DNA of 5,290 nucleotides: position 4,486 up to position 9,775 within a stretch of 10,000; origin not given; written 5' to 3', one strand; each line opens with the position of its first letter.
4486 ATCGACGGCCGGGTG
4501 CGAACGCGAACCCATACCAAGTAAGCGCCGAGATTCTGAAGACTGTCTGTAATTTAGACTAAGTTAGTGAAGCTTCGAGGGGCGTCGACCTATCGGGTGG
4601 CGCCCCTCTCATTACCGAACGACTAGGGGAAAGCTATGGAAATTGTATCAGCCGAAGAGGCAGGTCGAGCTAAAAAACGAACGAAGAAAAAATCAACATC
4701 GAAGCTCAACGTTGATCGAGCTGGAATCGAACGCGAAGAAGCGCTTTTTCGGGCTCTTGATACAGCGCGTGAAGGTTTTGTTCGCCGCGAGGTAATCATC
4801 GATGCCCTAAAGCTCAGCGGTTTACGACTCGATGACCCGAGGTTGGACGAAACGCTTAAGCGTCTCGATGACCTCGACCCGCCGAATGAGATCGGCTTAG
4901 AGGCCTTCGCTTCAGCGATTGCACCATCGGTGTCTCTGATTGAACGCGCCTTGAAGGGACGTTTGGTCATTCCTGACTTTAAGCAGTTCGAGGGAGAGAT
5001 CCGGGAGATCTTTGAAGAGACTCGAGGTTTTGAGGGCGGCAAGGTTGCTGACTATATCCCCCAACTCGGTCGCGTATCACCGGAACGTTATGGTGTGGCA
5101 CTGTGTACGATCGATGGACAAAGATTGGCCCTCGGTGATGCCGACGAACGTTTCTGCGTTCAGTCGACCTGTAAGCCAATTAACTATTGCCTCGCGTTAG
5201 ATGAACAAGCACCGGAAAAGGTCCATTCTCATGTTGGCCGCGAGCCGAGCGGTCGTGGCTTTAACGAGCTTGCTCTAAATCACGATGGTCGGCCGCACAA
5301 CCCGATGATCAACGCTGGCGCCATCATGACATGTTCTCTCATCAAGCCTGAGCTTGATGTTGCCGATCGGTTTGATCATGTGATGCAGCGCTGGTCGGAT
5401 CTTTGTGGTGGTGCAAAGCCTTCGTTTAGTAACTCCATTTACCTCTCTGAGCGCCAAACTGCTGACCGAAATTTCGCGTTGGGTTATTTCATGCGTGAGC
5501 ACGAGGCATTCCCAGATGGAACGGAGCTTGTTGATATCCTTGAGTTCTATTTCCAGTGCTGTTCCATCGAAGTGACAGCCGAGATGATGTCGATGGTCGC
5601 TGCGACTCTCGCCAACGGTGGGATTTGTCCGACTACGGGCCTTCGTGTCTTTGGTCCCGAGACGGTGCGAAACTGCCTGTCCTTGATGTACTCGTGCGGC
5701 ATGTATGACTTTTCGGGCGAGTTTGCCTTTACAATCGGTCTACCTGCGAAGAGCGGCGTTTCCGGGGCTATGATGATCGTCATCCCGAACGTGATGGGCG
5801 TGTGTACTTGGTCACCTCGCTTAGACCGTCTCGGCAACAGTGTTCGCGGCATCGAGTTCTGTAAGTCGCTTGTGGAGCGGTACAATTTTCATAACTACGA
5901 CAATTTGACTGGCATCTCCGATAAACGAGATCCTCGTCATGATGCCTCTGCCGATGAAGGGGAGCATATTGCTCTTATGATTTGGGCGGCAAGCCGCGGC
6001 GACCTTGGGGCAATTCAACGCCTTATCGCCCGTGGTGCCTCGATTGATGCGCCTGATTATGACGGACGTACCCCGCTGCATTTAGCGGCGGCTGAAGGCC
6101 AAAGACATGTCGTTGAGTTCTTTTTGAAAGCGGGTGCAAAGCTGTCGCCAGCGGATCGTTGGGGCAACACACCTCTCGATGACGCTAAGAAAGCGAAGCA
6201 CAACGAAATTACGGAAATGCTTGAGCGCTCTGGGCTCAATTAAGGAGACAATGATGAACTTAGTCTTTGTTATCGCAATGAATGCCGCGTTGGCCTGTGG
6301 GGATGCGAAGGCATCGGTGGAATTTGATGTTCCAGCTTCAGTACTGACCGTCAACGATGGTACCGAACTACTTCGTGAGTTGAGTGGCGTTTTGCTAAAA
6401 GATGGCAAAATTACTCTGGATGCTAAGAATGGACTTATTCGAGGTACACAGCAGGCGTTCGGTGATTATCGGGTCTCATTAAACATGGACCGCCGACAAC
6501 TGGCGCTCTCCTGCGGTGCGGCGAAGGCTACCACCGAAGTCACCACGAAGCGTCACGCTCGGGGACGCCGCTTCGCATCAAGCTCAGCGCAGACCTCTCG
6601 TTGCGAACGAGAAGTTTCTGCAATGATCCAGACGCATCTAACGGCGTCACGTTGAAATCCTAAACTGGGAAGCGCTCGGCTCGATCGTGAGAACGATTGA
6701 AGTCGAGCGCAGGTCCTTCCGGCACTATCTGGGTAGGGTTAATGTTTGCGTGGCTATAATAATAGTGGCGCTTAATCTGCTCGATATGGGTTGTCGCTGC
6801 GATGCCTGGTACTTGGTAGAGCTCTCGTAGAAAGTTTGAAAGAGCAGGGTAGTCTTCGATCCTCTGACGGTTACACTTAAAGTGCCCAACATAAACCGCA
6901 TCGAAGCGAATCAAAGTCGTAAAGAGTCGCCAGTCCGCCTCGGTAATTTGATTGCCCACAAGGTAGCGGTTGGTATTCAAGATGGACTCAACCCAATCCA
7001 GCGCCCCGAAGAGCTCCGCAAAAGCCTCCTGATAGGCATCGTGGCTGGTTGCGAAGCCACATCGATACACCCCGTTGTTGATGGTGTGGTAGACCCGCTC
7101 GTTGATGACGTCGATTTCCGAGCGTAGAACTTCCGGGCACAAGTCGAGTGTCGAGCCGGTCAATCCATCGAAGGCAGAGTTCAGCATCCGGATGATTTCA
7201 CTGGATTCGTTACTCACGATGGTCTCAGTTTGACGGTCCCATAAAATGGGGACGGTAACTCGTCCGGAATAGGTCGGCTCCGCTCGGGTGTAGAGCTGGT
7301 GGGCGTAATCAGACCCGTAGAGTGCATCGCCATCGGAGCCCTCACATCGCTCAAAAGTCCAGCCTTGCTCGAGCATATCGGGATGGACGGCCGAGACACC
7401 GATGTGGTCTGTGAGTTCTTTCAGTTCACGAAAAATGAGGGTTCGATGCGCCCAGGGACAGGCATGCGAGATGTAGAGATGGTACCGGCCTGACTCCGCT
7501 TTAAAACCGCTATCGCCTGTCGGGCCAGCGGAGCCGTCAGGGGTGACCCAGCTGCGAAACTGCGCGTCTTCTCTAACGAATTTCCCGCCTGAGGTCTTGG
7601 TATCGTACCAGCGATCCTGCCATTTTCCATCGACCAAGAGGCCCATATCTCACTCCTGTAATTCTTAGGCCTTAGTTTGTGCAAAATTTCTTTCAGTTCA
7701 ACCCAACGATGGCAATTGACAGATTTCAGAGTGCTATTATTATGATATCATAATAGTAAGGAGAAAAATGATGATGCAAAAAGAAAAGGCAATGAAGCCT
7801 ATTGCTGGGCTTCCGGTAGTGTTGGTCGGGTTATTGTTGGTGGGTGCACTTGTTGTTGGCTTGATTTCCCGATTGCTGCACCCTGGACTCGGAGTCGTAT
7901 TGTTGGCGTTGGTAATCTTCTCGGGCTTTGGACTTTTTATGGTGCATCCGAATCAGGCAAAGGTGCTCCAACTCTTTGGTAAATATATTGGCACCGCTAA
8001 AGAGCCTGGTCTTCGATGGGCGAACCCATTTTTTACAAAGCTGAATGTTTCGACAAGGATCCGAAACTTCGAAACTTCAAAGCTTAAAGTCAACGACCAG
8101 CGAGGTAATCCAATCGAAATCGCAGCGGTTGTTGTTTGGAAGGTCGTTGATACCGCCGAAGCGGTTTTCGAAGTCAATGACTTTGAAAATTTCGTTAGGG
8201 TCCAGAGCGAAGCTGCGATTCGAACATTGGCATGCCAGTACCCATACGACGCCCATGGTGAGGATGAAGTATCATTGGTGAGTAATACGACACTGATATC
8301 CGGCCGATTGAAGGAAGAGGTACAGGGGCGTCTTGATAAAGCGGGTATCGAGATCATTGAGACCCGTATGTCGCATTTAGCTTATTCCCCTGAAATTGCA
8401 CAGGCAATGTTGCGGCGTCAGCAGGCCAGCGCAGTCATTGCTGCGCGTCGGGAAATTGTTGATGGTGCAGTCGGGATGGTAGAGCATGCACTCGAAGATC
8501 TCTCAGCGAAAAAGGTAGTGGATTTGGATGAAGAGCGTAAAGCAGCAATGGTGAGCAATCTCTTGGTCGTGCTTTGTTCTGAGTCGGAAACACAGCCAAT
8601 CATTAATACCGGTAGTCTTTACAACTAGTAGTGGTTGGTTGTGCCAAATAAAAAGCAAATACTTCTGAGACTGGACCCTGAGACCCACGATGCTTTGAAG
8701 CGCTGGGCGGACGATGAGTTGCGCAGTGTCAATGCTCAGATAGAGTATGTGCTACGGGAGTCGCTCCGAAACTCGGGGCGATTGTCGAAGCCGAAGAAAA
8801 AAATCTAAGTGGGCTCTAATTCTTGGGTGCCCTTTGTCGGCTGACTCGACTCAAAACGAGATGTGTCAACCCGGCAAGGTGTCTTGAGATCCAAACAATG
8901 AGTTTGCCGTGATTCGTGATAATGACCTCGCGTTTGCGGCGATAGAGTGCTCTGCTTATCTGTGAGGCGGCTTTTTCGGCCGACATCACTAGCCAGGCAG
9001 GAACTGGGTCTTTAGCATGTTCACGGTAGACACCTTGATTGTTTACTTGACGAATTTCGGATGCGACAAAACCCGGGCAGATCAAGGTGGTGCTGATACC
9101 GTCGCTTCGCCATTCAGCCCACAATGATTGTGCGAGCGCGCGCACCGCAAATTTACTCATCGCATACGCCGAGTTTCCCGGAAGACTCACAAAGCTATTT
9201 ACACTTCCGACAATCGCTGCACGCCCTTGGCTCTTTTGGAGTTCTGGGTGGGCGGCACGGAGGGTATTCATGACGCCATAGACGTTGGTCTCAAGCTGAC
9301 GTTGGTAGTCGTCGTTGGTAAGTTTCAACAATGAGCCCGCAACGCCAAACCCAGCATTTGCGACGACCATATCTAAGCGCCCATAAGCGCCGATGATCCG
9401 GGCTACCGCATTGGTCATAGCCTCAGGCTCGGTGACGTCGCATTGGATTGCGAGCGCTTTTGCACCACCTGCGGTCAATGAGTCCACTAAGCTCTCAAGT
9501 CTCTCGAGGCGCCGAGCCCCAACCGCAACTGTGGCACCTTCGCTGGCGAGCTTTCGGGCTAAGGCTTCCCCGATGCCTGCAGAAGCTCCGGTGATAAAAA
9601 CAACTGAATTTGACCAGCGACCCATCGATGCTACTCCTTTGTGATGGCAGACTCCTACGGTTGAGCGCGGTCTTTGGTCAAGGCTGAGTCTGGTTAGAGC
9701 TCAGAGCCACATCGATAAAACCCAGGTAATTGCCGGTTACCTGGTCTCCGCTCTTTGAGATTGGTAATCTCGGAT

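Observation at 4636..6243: Metazoan-like full-length glutaminase (EF-hand-like N-domain plus catalytic domain plus three ankyrin repeats) in a prokaryotic operon context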

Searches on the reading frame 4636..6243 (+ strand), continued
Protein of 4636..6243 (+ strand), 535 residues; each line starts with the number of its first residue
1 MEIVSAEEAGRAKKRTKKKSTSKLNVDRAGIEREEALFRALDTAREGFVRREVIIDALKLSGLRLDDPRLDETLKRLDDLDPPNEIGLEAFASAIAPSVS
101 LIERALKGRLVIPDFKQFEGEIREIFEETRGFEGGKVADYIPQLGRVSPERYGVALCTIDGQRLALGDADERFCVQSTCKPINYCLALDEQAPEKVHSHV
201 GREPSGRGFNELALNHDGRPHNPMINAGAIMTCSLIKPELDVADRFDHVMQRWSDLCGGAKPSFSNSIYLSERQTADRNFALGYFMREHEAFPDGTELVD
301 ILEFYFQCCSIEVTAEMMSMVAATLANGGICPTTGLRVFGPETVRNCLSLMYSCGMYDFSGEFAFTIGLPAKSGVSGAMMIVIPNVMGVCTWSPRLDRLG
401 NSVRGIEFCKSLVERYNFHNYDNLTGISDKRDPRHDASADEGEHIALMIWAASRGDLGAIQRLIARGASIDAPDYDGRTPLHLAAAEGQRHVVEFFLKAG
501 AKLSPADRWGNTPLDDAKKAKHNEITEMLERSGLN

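Call 66: fold_search(model_id=the predicted structure, library=pdb)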
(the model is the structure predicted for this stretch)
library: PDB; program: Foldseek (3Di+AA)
matches with E <= 10: 1588; with E <= 0.001: 586
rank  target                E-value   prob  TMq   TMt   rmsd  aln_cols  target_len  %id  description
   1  8gwr_B                2.0e-45  1.00  0.83  0.88   3.6       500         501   48  Near full length Kidney type Glutaminase in complex with 2,2-Dimethyl-2,3-Dihydrobenzo[a] Phenanthridin-4(1H)-one (DDP (released 2022-12-21)
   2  8gwr_A                1.6e-44  1.00  0.72  0.78  11.0       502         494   48  Near full length Kidney type Glutaminase in complex with 2,2-Dimethyl-2,3-Dihydrobenzo[a] Phenanthridin-4(1H)-one (DDP (released 2022-12-21)
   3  5uqe_D                1.6e-42  1.00  0.82  0.86   3.8       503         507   48  Multidomain structure of human kidney-type glutaminase(KGA/GLS) (released 2017-05-24)
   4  5uqe_B                1.8e-41  1.00  0.82  0.87   3.7       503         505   48  Multidomain structure of human kidney-type glutaminase(KGA/GLS) (released 2017-05-24)
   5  5uqe_A                6.3e-39  1.00  0.73  0.78  10.4       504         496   48  Multidomain structure of human kidney-type glutaminase(KGA/GLS) (released 2017-05-24)
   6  5uqe_C                9.4e-39  1.00  0.73  0.80   9.8       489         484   49  Multidomain structure of human kidney-type glutaminase(KGA/GLS) (released 2017-05-24)
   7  8bsl_D                3.1e-38  1.00  0.73  0.96   1.5       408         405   50  Human GLS in complex with compound 12 (released 2023-01-18)
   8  8szl_B                3.4e-38  1.00  0.79  0.85   4.2       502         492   42  Human liver-type glutaminase (Apo form) (released 2024-03-13)
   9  6ul9_B                4.8e-38  1.00  0.73  0.96   1.6       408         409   50  Crystal structure of human GAC in complex with inhibitor UPGL00023 (released 2020-10-14)
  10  3uo9_D                5.3e-38  1.00  0.73  0.96   1.5       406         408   50  Crystal Structure of Human GAC in Complex with Glutamate and BPTES (released 2011-12-07)
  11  8szl_C                5.3e-38  1.00  0.69  0.75  10.5       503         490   42  Human liver-type glutaminase (Apo form) (released 2024-03-13)
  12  6lox_A                8.6e-38  1.00  0.73  0.96   1.5       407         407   50  Crystal Structure of human glutaminase with macrocyclic inhibitor (released 2021-01-13)
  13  8jub_A                9.0e-38  1.00  0.73  0.97   1.5       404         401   51  Crystal structure of glutaminase C in complex with compound 27 (released 2023-10-11)
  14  8jub_B                1.3e-37  1.00  0.73  0.97   1.5       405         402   51  Crystal structure of glutaminase C in complex with compound 27 (released 2023-10-11)
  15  5i94_A                1.3e-37  1.00  0.73  0.94   1.7       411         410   49  Crystal structure of human glutaminase C in complex with the inhibitor UPGL-00019 (released 2016-05-11)
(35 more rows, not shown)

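Call 68: find_related_loci(query=A1, collection=viral_contigs, flank=3000)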
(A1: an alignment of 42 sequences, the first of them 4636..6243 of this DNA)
Query A1 (535 aa) in viral_contigs; peptide patterns used: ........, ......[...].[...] (x = any residue, [..] = any of these).
81 stretches matched a pattern; 70 encode a relative of the query (tblastn E <= 1e-3); 69 distinct loci.
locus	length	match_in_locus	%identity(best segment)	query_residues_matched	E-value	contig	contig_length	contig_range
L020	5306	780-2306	53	31-529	0e+0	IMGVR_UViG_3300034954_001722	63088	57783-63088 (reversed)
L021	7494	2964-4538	49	13-533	2e-176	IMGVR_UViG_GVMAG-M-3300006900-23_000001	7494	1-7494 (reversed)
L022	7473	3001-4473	51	43-529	8e-175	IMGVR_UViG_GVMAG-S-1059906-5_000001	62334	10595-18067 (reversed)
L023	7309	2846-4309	52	47-533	5e-172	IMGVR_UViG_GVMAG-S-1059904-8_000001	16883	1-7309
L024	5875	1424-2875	52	46-529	3e-172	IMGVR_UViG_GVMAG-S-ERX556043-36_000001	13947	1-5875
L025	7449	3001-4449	51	49-533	2e-167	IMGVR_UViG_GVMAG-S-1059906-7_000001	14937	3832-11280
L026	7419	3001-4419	51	54-526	5e-166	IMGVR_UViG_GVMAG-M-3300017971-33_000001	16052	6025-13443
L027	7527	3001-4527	48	18-531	2e-163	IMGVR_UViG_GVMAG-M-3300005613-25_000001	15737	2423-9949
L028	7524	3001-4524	48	18-530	2e-159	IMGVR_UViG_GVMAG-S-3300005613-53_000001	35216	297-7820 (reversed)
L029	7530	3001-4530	48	20-522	4e-159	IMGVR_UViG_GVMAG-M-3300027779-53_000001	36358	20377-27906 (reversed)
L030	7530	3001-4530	47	31-528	1e-155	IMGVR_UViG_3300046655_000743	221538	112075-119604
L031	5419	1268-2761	46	31-523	1e-152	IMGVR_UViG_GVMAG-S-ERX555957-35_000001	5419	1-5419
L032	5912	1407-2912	46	44-530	7e-148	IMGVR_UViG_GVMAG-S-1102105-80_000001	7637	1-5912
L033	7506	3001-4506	46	44-530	8e-148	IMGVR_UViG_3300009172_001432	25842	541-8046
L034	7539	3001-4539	43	43-531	8e-136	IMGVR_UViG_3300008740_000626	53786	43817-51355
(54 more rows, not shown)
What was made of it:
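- Closest known: Giant-virus. Same: Full-length three-domain coverage of the query (res ~13-533), 40-53% identical (call 68).
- The long form is common on giant-virus MAG contigs (call 68).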

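Call 80: search_protein_families(library=pfam, proteins=[P0020, P0044, P0056, P0015], max_evalue=0.001)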
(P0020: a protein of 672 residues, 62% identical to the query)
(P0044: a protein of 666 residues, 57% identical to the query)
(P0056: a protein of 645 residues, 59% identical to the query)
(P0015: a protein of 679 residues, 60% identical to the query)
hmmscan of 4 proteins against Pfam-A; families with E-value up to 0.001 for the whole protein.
P0020 (672 aa): 8 families
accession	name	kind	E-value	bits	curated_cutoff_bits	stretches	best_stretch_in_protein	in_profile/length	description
PF04960.20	Glutaminase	-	2e-112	375.5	27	1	131-419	1-286/286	Glutaminase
PF12796.13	Ank_2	-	3.7e-26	92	27.3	2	560-641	1-79/90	Ankyrin repeats (3 copies)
PF13637.12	Ank_4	-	1e-22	80.1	22.7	2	560-609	1-50/50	Ankyrin repeats (many copies)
PF00023.36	Ank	-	5.1e-22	77.2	21.1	2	589-619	2-32/33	Ankyrin repeat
PF13606.12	Ank_3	-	3.2e-14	51.9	22.3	1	475-502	2-29/30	Ankyrin repeat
PF13857.12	Ank_5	-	2.5e-13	50.4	27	2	575-627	1-54/56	Ankyrin repeats (many copies)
PF24521.3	Ank_KRIT1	-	5.4e-06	26.6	80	0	547-624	42-119/149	KRIT1 ankyrin-repeats domain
PF17959.7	EF-hand_14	-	5.2e-05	23.9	23.7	1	33-108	5-89/90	EF-hand domain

P0044 (666 aa): 8 families
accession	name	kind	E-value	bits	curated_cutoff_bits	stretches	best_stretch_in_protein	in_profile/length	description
PF04960.20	Glutaminase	-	2.3e-113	378.6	27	1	146-432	1-286/286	Glutaminase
PF12796.13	Ank_2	-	7.8e-26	90.9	27.3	2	578-659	1-79/90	Ankyrin repeats (3 copies)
PF13637.12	Ank_4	-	1e-22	80.1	22.7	2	491-539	1-49/50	Ankyrin repeats (many copies)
PF00023.36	Ank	-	2.5e-22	78.1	21.1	2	487-517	2-32/33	Ankyrin repeat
PF13606.12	Ank_3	-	1.7e-14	52.7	22.3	1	487-514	2-29/30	Ankyrin repeat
PF13857.12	Ank_5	-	5.5e-12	46.2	27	1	473-525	1-54/56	Ankyrin repeats (many copies)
PF17959.7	EF-hand_14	-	3.1e-10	40.7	23.7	1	47-124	4-90/90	EF-hand domain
PF24521.3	Ank_KRIT1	-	1.3e-05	25.4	80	0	578-660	22-105/149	KRIT1 ankyrin-repeats domain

P0056 (645 aa): 7 families
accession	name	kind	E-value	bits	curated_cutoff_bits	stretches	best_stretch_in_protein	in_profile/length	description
PF04960.20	Glutaminase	-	7.2e-112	373.7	27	1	126-412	1-286/286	Glutaminase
PF12796.13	Ank_2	-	2e-26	92.8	27.3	2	439-525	1-84/90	Ankyrin repeats (3 copies)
PF13637.12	Ank_4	-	4.5e-23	81.3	22.7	3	557-605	1-49/50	Ankyrin repeats (many copies)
PF00023.36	Ank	-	7.4e-19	67.2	21.1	0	587-610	3-26/33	Ankyrin repeat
PF13606.12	Ank_3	-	4.2e-15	54.6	22.3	0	468-495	2-29/30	Ankyrin repeat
PF13857.12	Ank_5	-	9.2e-12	45.5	27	1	467-508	13-56/56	Ankyrin repeats (many copies)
PF17959.7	EF-hand_14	-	1.7e-06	28.7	23.7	1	26-104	3-90/90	EF-hand domain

P0015 (679 aa): 11 families
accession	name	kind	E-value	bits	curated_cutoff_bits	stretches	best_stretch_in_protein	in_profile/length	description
PF04960.20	Glutaminase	-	2.7e-110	368.5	27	1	151-441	1-286/286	Glutaminase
PF12796.13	Ank_2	-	3.2e-27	95.3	27.3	2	468-549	1-79/90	Ankyrin repeats (3 copies)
PF13637.12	Ank_4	-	7e-24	83.8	22.7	3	504-549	4-49/50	Ankyrin repeats (many copies)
PF00023.36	Ank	-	1.4e-21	75.8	21.1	1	497-527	2-32/33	Ankyrin repeat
PF13606.12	Ank_3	-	1.5e-15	55.9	22.3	1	497-524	2-29/30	Ankyrin repeat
PF13857.12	Ank_5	-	5.5e-13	49.4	27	1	483-535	1-54/56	Ankyrin repeats (many copies)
PF17959.7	EF-hand_14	-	1.5e-08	35.3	23.7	1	44-120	5-90/90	EF-hand domain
PF13499.12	EF-hand_7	-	3.7e-07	30.8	30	1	43-102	6-66/67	EF-hand domain pair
PF24521.3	Ank_KRIT1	-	5.8e-07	29.8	80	1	456-549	10-104/149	KRIT1 ankyrin-repeats domain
PF13405.12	EF-hand_6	-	0.00043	20.2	25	0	43-66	4-27/30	EF-hand domain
PF13202.12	EF-hand_5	-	0.00065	19.5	25.9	0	44-63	4-23/25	EF hand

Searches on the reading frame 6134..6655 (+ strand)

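Call 3: search_protein_families(library=pfam, proteins=[window:6134-6655:+], max_evalue=0.01)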
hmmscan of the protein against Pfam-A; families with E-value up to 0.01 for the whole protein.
window:6134-6655:+ (173 aa): 1 family
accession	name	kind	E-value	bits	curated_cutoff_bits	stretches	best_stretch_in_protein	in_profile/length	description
PF15393.11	DUF4615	-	0.0095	16.9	27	0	106-157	52-103/137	Domain of unknown function (DUF4615)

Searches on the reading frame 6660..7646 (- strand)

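Call 3: search_protein_families(library=pfam, proteins=[window:6660-7646:-], max_evalue=0.01)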
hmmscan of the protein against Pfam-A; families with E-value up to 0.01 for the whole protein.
window:6660-7646:- (328 aa): 4 families
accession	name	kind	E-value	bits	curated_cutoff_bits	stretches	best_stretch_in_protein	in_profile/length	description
PF13410.11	GST_C_2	-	3.7e-15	56.2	24.9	1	204-274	3-68/69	Glutathione S-transferase, C-terminal domain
PF13409.12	GST_N_2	-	2.3e-11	44.6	25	1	62-157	1-69/70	Glutathione S-transferase, N-terminal domain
PF14497.11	GST_C_3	-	7.5e-07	29.8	21.6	1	216-284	35-99/104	Glutathione S-transferase, C-terminal domain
PF00043.30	GST_C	-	5.4e-06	27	20.7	1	199-278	18-91/93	Glutathione S-transferase, C-terminal domain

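Call 47: search_protein_families(library=ncbifam, proteins=[window:6660-7646:-], max_evalue=0.001)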
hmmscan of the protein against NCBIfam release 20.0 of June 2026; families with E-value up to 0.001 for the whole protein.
window:6660-7646:- (328 aa): 0 families

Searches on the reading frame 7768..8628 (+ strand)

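Call 3: search_protein_families(library=pfam, proteins=[window:7768-8628:+], max_evalue=0.01)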
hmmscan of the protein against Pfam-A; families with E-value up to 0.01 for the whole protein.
window:7768-8628:+ (286 aa): 1 family
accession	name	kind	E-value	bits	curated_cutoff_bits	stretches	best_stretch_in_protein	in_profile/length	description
PF01145.31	Band_7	-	9.4e-27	94.6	23.6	1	58-227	2-168/176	SPFH domain / Band 7 family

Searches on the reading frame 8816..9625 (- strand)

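Call 3: search_protein_families(library=pfam, proteins=[window:8816-9625:-], max_evalue=0.01)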
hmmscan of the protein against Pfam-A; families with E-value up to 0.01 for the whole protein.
window:8816-9625:- (269 aa): 5 families
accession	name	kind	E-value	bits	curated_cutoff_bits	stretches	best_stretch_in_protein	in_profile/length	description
PF00106.31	adh_short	-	7.8e-50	169.5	26.6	1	8-196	2-191/195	short chain dehydrogenase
PF13561.12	adh_short_C2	-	1.2e-37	130.2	27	1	13-205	1-195/236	Enoyl-(Acyl carrier protein) reductase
PF08659.16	KR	-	1.2e-16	61.6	22.6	1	8-182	2-173/180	KR domain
PF01370.27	Epimerase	-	2.4e-07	30.9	20.9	1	9-179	1-167/240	NAD dependent epimerase/dehydratase family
PF13460.12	NAD_binding_10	-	0.0016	18.8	27.2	1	13-92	1-69/184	NAD(P)H-binding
